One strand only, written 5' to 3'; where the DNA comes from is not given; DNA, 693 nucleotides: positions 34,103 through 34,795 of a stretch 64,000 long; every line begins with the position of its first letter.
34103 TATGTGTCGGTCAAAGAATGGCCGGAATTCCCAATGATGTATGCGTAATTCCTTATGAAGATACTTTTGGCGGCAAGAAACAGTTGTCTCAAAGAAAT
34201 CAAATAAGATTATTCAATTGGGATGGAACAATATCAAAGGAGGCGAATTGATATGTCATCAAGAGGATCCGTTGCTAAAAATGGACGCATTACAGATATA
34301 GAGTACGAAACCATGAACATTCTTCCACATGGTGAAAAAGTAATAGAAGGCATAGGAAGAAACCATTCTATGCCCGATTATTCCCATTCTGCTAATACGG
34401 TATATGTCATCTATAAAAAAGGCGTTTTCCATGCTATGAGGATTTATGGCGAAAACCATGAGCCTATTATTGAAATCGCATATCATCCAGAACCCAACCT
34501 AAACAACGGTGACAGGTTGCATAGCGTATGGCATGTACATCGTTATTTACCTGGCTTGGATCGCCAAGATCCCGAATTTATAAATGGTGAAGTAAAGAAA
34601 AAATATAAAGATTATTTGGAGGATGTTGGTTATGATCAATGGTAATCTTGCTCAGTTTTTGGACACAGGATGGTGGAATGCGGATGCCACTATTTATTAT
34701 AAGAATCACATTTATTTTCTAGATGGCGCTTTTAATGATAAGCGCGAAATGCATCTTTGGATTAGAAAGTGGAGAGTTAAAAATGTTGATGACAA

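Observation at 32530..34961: XRE / ImmA-IrrE switch plus a tightly coupled three-gene operon of unknown proteins: candidate undescribed conflict or defence module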

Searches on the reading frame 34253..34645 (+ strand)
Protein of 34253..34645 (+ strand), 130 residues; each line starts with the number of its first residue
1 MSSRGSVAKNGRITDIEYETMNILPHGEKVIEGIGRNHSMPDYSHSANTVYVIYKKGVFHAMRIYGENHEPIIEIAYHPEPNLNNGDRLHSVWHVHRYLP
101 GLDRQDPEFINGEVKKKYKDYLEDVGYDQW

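Call 3: search_protein_families(library=pfam, proteins=[window:34253-34645:+], max_evalue=1)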
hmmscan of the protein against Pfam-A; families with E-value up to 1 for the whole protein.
window:34253-34645:+ (130 aa): 0 families

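Call 4: search_protein_families(library=padloc, proteins=[window:34253-34645:+], max_evalue=1)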
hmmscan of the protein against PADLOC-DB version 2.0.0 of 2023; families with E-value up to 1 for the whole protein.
window:34253-34645:+ (130 aa): 0 families

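Call 5: search_protein_families(library=phrogs, proteins=[window:34253-34645:+], max_evalue=1)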
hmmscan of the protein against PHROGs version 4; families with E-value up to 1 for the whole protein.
window:34253-34645:+ (130 aa): 2 families
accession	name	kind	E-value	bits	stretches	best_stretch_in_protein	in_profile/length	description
phrog_30483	-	unknown function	0.14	13.4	1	14-59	20-61/78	-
phrog_32812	-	unknown function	0.14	13.4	1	6-23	55-72/93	-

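Call 6: search_protein_families(library=ncbifam, proteins=[window:34253-34645:+], max_evalue=1)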
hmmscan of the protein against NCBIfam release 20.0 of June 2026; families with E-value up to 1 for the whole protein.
window:34253-34645:+ (130 aa): 1 family
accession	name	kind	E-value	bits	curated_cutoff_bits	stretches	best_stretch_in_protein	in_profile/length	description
NF042974.2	AcphenoCarb_ApcB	equivalog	0.12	12.3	250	1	52-83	34-65/128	acetophenone carboxylase subunit beta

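Call 11: find_homologous_proteins(query=window:34253-34645:+)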
Query window:34253-34645:+ (130 aa): 110 proteins with E <= 0.001 among 110 candidates.
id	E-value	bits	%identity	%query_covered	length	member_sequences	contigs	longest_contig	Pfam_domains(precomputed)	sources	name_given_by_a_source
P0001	3.2e-73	262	85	100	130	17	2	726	-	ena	-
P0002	8.2e-70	251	81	100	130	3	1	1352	-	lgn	-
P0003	9.4e-66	238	78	100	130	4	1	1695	-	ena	-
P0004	1.9e-64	234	77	100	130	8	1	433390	-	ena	-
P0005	6.2e-63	229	79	100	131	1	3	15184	-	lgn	-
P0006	4.4e-60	220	76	100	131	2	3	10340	-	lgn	-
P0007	7.0e-60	219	77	100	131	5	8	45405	-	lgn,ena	-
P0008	4.8e-59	216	76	100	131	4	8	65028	-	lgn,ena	-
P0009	5.3e-58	213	76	100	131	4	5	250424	-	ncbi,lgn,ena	-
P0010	1.3e-56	208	71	100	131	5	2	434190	-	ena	-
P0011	5.5e-56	206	70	100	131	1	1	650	-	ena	-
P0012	3.9e-55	204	72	100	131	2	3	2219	-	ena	-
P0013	6.7e-55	203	70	100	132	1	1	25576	-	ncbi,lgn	-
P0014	1.6e-54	202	69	100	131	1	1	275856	-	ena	-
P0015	2.0e-53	198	68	100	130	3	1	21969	-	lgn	-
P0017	3.8e-52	194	65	100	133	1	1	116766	-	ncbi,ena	-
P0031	3.2e-38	149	55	100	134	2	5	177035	-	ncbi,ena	-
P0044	5.0e-29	119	51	100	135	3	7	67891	-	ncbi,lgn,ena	-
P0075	7.4e-21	93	43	100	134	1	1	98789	-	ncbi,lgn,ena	-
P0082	1.7e-18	85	39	97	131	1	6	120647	-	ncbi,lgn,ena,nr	ncbi:MAG: hypothetical protein J6Y08_07900 [Clostridiales bacterium]|nr:hypothetical protein [Clostr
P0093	5.4e-16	77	37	96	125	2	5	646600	-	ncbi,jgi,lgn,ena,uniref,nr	ncbi:hypothetical protein [Schwartzia succinivorans]|jgi:hypothetical protein|uniref:Uncharacterized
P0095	8.5e-16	76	38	97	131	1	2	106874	-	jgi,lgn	-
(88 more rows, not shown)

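Call 13: find_encoding_contigs(protein=P0017, flank=10000, max_places=3)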
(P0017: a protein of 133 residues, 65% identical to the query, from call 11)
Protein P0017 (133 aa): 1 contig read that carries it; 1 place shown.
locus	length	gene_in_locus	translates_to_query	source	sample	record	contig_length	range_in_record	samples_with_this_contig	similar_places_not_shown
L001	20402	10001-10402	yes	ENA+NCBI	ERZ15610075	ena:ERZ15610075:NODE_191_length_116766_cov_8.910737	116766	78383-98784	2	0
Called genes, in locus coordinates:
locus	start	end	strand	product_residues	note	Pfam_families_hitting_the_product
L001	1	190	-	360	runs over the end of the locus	PF03116:NQR2_RnfD_RnfE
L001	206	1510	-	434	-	PF13375:RnfC_N, PF01512:Complex1_51K, PF12797:Fer4_2 (faint), PF12838:Fer4_7 (weak), PF13237:Fer4_10 (weak)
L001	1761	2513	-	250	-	PF03009:GDPD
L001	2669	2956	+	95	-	PF00886:Ribosomal_S16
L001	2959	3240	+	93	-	PF13083:KH_KhpA-B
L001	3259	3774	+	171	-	PF01782:RimM, PF05239:PRC, PF24986:PRC_RimM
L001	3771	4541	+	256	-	PF01746:tRNA_m1G_MT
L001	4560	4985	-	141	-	PF03960:ArsC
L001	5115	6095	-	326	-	PF00849:PseudoU_synth_2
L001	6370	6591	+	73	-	PF19807:DUF6290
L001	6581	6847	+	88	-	PF05016:ParE_toxin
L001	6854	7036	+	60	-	-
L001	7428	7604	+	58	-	-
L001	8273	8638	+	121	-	PF13560:HTH_31, PF12844:HTH_19 (weak), PF01381:HTH_3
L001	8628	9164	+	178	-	PF06114:Peptidase_M78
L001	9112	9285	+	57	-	-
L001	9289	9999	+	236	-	PF14386:DUF4417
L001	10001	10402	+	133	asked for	-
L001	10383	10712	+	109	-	-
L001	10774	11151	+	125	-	-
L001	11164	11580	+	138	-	-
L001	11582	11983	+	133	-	-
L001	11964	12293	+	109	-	-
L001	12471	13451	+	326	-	PF02661:Fic, PF21247:Fic-like_C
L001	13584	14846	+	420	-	PF00145:DNA_methylase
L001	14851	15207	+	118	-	-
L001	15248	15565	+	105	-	-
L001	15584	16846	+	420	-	-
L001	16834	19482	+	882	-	PF00176:SNF2-rel_dom, PF04851:ResIII, PF00271:Helicase_C (weak)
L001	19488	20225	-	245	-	-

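Call 14: find_encoding_contigs(protein=P0093, flank=10000, max_places=3)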
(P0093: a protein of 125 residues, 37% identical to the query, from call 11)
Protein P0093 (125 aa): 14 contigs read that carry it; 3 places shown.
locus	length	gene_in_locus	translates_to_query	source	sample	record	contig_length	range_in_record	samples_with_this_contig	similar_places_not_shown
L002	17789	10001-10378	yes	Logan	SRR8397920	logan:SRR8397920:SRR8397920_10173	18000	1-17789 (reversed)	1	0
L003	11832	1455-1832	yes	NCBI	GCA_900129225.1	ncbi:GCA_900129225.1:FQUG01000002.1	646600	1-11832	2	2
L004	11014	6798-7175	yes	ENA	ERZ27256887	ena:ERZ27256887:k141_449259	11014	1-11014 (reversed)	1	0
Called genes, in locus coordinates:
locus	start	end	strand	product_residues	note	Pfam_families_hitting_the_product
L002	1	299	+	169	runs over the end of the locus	?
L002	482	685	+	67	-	PF12728:HTH_17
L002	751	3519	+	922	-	PF12161:HsdM_N, PF02384:N6_Mtase, PF07669:Eco57I (weak)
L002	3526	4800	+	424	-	PF01420:Methylase_S (faint)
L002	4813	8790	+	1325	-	PF04313:HSDR_N, PF00270:DEAD, PF04851:ResIII, PF18766:SWI2_SNF2, PF22679:T1R_D3-like, PF12008:EcoR124_C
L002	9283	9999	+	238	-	PF14386:DUF4417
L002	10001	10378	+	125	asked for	-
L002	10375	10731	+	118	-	-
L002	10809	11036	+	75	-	PF14206:Cys_rich_CPCC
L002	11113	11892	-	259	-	PF00378:ECH_1, PF16113:ECH_2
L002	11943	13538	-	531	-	PF00135:COesterase, PF20434:BD-FAE, PF07859:Abhydrolase_3 (weak)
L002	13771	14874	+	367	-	-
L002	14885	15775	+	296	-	PF04536:TPM_phosphatase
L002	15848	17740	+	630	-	PF06874:FBPase_2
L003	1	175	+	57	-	PF01797:Y1_Tnp (weak)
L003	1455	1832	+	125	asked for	-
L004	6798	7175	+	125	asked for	-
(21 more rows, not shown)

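Call 16: find_encoding_contigs(protein=P0031, flank=10000, max_places=3)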
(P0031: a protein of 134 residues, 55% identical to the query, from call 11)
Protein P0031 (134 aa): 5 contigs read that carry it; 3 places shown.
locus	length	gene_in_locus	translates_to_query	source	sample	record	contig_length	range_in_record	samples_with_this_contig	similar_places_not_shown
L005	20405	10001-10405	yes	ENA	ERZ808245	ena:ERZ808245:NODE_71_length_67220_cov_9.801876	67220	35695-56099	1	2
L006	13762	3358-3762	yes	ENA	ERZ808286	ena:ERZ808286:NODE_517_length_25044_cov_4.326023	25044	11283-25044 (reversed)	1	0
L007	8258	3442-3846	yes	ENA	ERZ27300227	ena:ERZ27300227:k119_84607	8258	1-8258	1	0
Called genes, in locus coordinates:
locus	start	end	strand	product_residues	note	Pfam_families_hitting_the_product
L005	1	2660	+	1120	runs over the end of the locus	PF13643:DUF4145, PF04313:HSDR_N (weak), PF00270:DEAD, PF04851:ResIII, PF18766:SWI2_SNF2, PF08463:EcoEI_R_C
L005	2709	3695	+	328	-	PF13495:Phage_int_SAM_4 (weak), PF00589:Phage_integrase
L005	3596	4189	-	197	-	PF01420:Methylase_S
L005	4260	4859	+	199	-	-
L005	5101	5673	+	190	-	-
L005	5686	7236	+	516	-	PF00239:Resolvase, PF07508:Recombinase, PF13408:Zn_ribbon_recom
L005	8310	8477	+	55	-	-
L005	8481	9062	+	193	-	PF14386:DUF4417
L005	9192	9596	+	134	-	-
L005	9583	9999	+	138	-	-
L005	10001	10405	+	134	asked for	-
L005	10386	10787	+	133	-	-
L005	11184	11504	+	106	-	-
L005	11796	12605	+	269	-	PF02661:Fic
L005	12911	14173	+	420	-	PF00145:DNA_methylase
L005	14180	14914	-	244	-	PF13391:HNH_2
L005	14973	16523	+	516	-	PF02976:MutH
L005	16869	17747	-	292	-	-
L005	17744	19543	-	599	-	PF00082:Peptidase_S8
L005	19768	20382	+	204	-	-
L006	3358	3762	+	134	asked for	-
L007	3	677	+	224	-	?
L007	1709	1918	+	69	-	-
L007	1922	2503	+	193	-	PF14386:DUF4417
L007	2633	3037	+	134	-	-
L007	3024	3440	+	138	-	-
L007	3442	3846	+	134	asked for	-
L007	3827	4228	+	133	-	-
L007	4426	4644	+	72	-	-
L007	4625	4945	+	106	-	-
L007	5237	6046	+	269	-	PF02661:Fic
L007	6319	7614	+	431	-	PF00145:DNA_methylase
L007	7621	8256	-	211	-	?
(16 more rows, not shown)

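Call 17: find_encoding_contigs(protein=P0082, flank=10000, max_places=3)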
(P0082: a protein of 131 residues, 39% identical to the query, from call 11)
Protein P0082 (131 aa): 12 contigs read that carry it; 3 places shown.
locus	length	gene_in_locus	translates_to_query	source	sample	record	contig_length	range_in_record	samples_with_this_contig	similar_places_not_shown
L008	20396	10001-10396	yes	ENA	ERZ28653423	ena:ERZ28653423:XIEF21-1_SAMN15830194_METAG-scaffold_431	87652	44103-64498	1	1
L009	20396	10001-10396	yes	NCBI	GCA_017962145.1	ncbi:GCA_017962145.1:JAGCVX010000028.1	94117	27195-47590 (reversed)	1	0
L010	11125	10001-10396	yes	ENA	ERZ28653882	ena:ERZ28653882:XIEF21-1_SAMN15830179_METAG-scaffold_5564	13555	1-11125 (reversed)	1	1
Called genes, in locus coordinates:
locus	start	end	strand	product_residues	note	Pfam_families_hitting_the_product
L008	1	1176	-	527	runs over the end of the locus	-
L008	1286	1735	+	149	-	PF01880:Desulfoferrodox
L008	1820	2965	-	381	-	PF12679:ABC2_membrane_2, PF12698:ABC2_membrane_3, PF01061:ABC2_membrane (weak), PF12730:ABC2_membrane_4 (weak)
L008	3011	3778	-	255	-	PF00005:ABC_tran, PF13304:AAA_21 (faint)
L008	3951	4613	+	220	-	PF00702:Hydrolase, PF12710:HAD, PF13419:HAD_2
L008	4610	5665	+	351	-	PF00465:Fe-ADH, PF13685:Fe-ADH_2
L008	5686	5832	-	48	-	-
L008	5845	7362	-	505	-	PF00756:Esterase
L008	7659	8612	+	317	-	PF01381:HTH_3 (weak), PF06114:Peptidase_M78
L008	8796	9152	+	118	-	-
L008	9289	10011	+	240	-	PF14386:DUF4417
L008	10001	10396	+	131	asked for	-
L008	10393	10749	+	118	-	-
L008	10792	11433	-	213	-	-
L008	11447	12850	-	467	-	PF00672:HAMP (weak), PF00512:HisKA, PF02518:HATPase_c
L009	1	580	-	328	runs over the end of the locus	-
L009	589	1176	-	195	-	-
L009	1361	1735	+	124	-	PF01880:Desulfoferrodox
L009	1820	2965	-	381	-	PF12679:ABC2_membrane_2, PF12698:ABC2_membrane_3, PF01061:ABC2_membrane (weak), PF12730:ABC2_membrane_4 (weak)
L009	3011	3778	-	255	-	PF00005:ABC_tran, PF13304:AAA_21 (faint)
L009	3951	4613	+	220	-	PF00702:Hydrolase, PF12710:HAD, PF13419:HAD_2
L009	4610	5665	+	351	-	PF00465:Fe-ADH, PF13685:Fe-ADH_2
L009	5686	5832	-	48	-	-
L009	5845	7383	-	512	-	PF00756:Esterase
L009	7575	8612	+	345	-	PF01381:HTH_3, PF12844:HTH_19, PF13443:HTH_26 (weak), PF13560:HTH_31 (weak), PF06114:Peptidase_M78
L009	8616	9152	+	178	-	-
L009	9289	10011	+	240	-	PF14386:DUF4417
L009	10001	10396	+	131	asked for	-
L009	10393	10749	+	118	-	-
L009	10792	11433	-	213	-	-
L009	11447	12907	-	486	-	PF00672:HAMP (weak), PF00512:HisKA, PF02518:HATPase_c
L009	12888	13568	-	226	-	PF00072:Response_reg, PF00486:Trans_reg_C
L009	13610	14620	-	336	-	PF03590:AsnA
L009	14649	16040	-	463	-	PF01336:tRNA_anti-codon, PF00152:tRNA-synt_2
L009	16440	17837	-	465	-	PF03448:MgtE_N, PF00571:CBS, PF01769:MgtE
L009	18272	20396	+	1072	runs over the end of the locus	PF25596:CPSase_L_D1, PF02222:ATP-grasp, PF02786:CPSase_L_D2, PF07478:Dala_Dala_lig_C, PF02787:CPSase_L_D3, PF25596:CPSase_L_D1, PF02786:CPSase_L_D2, PF02222:ATP-grasp, +5 more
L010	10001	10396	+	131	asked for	-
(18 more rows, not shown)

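Call 25: search_solved_structures(query=A2, max_evalue=10)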
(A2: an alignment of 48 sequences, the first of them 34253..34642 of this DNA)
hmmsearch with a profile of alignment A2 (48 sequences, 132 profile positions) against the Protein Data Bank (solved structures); distinct sequences matched with E-value up to 10: 1.
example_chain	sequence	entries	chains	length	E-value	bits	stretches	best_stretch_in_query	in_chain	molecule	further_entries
2mct_A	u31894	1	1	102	0.058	16.8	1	24-84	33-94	Uncharacterized protein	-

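Call 28: search_solved_structures(query=A2, max_evalue=1, show_alignments=1)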
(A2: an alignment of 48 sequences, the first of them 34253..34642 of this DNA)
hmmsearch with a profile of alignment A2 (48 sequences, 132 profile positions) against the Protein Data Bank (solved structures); distinct sequences matched with E-value up to 1: 1.
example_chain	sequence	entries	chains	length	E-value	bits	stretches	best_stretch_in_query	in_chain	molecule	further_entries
2mct_A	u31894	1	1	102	0.058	16.8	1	24-84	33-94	Uncharacterized protein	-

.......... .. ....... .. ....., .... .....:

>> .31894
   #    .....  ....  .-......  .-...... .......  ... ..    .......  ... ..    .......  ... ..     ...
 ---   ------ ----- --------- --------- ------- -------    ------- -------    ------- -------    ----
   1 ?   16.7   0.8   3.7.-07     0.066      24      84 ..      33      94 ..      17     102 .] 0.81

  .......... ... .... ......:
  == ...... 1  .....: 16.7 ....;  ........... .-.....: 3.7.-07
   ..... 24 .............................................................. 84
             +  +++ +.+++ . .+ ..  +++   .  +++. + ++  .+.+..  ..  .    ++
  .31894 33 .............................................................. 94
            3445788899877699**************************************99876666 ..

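Call 29: find_related_loci(query=A2, collection=genome_contigs, flank=10000)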
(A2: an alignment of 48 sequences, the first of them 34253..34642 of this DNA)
Query A2 (130 aa) in genome_contigs; peptide patterns used: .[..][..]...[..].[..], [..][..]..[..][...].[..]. (x = any residue, [..] = any of these).
157 stretches matched a pattern; 55 encode a relative of the query (tblastn E <= 1e-3); 55 distinct loci.
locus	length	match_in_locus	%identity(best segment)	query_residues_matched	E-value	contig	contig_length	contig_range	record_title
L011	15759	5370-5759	88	1-130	4e-76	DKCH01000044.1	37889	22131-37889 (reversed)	MAG TPA_asm: Bacillales bacterium UBA6879 UBA6879_contig_181, whole genome shotgun sequence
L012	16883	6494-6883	85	1-130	8e-72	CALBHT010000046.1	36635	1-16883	MAG TPA_asm: uncultured Bacillales bacterium isolate SRR1747044_bin.63_CONCOCT_v1.1_MAG genome assembly, contig: ERZ8082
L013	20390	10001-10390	78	1-130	3e-68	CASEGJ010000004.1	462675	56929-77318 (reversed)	uncultured Bacillales bacterium isolate SI.O46.metabat-bins.30 genome assembly, contig: SI.O46.metabat-bins.30.fa_k141_1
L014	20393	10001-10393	76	1-130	7e-62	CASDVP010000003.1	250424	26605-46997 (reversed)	uncultured Firmicutes bacterium isolate O52_L3_315315_idba_bin.97 genome assembly, contig: O52_L3_315315_idba_bin.97.fa_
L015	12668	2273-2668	70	1-130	3e-59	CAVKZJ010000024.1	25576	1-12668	bacterium isolate H07658-L1_cleanbin_000008 genome assembly, contig: Spades_H07658-L1_contig_398, whole genome shotgun s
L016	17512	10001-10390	68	1-130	7e-59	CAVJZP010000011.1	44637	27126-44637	Oscillospiraceae bacterium isolate H07658-L1_cleanbin_000010 genome assembly, contig: Spades_H07658-L1_contig_172, whole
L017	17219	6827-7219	66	1-130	4e-56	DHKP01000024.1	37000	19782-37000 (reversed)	MAG TPA_asm: Bacillales bacterium UBA4691 UBA4691_contig_2146, whole genome shotgun sequence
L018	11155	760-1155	67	1-130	2e-55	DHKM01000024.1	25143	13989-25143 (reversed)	MAG TPA_asm: Bacillales bacterium UBA4694 UBA4694_contig_14643, whole genome shotgun sequence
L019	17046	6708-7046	65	19-130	2e-49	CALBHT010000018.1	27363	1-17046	MAG TPA_asm: uncultured Bacillales bacterium isolate SRR1747044_bin.63_CONCOCT_v1.1_MAG genome assembly, contig: ERZ8082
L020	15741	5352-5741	60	1-129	1e-48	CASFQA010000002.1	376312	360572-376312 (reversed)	uncultured bacterium isolate B31_L2_392392_idba_bin.84 genome assembly, contig: B31_L2_392392_idba_bin.84.fa_scaffold_7,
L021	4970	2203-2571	51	1-124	3e-37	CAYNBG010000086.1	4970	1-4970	MAG TPA_asm: uncultured Staphylococcaceae bacterium isolate binchicken_co323_429 genome assembly, contig: NODE_19820_len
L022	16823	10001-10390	50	1-130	1e-34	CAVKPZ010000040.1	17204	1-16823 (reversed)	Lachnospiraceae bacterium isolate H07689-L1_cleanbin_000017 genome assembly, contig: Spades_H07689-L1_contig_1811, whole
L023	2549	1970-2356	50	1-126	4e-33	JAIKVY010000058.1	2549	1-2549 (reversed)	MAG: Clostridia bacterium isolate RUI414 k141_5041908_flag=1_multi=151.3729_len=2549, whole genome shotgun sequence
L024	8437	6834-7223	48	1-130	6e-33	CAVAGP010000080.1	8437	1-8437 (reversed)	Faecalibacillus sp. isolate H07605-L1_cleanbin_000015 genome assembly, contig: Spades_H07605-L1_contig_2802, whole genom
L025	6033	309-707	47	1-130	1e-32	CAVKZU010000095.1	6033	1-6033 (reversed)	Lachnospiraceae bacterium isolate G02637-L1_cleanbin_000020 genome assembly, contig: Spades_G02637-L1_contig_5261, whole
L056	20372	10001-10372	32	1-127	8e-16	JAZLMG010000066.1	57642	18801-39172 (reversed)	MAG: Kiritimatiellia bacterium isolate T1900044955_TA20190009.MAGScoT_cleanbin_000033 SGB_3814_k141_1780313, whole genom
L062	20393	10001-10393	31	1-129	9e-11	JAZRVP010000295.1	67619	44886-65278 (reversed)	MAG: Myxococcota bacterium isolate T1900044953_TA20190006.MAGScoT_cleanbin_000031 SGB_3738_k141_855045, whole genome sho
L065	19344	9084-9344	31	45-130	1e-7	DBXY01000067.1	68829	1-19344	MAG TPA_asm: Verrucomicrobia bacterium UBA1200 UBA1200_contig_14043, whole genome shotgun sequence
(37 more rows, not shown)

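Call 34: predict_structure(alignment_id=A2)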
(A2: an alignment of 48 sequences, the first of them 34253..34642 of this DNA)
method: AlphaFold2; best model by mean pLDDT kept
length: 130 residues; sequences in the alignment: 48
mean_pLDDT: 90.8   pTM: 0.83
mean pLDDT of the five models: 90.8, 88.1, 88.1, 86.9, 82.2
residues with pLDDT >= 90: 96; 70-90: 30; 50-70: 2; < 50: 2
segments of 3 or more residues with pLDDT < 50: none
pLDDT, mean of each block of 10 residues (from residue 1): 66 83 96 86 92 93 95 96 94 95 94 96 93
secondary structure, 60 per line:
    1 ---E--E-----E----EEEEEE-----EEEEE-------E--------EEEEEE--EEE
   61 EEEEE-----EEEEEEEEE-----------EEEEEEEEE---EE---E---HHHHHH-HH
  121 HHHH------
elements in order: E18-23 E29-33 E50-55 E58-65 E71-79 E91-99 H112-117 H119-124

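Call 37: fold_search(model_id=the predicted structure, library=pdb)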
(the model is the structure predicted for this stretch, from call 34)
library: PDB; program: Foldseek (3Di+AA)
matches with E <= 10: 217; with E <= 0.001: 0
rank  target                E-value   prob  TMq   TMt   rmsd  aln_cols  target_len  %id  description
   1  7vfn_A                5.7e-02  0.63  0.31  0.10  12.4       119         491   13  Crystal structure of SdgB (SD peptide-binding form) (released 2021-11-24)
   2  7vfm_A                6.4e-02  0.60  0.31  0.10  12.5       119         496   13  Crystal structure of SdgB (UDP and SD peptide-binding form) (released 2021-11-24)
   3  7vfl_A                7.2e-02  0.47  0.34  0.12  10.0       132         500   12  Crystal structure of SdgB (UDP, NAG, and O-glycosylated SD peptide-binding form) (released 2021-11-24)
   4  7vfk_A                8.1e-02  0.38  0.30  0.10  12.0       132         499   13  Crystal structure of SdgB (ligand-free form) (released 2021-11-24)
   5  7ec1_A                9.1e-02  0.47  0.34  0.12   8.8       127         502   12  Crystal structure of SdgB (ligand-free form) (released 2021-03-24)
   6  5vaf_C                9.7e-02  0.80  0.40  0.12   8.1       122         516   12  Crystal structure of accessory secretion protein 1 (released 2018-02-21)
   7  7vfo_B                1.1e-01  0.54  0.31  0.10  12.6       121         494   11  Crystal structure of SdgB (Phosphate-binding form) (released 2021-11-24)
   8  7vfo_A                1.1e-01  0.35  0.31  0.10  12.0       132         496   12  Crystal structure of SdgB (Phosphate-binding form) (released 2021-11-24)
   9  7ec6_A                1.2e-01  0.47  0.31  0.10  12.5       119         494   13  Crystal structure of SdgB (complexed with peptides) (released 2022-03-16)
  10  7qnt_BBB              1.6e-01  0.80  0.34  0.10   8.7       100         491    8  TarM(Se) native (released 2023-05-10)
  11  7qnt_AAA              1.7e-01  0.66  0.34  0.10  10.4       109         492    8  TarM(Se) native (released 2023-05-10)
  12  5vaf_D                1.9e-01  0.66  0.39  0.13   7.1       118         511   13  Crystal structure of accessory secretion protein 1 (released 2018-02-21)
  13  5vae_C                2.0e-01  0.57  0.40  0.12   9.7       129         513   11  Crystal structure of accessory secretion protein 1 and 3 (released 2018-02-21)
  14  5vae_E                2.1e-01  0.44  0.40  0.13  11.2       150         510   11  Crystal structure of accessory secretion protein 1 and 3 (released 2018-02-21)
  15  7ec1_B                2.3e-01  0.35  0.31  0.10  12.2       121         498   12  Crystal structure of SdgB (ligand-free form) (released 2021-03-24)
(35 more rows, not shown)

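Call 39: search_dna_similar(query=window:34253-34642:+, collection=phages, mode=protein, max_evalue=0.01)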
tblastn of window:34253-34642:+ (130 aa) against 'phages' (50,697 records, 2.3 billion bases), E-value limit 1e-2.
Records with a match: 1; places in all: 1; records where one place covers at least 80% of the query: 1.
Best place of each record, by identity: <60% 1.
By first word of the organism name: Bacteriophage 1.
By host as written in the record: - 1.
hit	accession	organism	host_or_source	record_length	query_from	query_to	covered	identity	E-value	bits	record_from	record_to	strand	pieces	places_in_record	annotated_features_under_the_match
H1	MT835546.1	Bacteriophage sp.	human fecal samples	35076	1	130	100%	35.8%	8e-12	66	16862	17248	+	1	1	record has no annotation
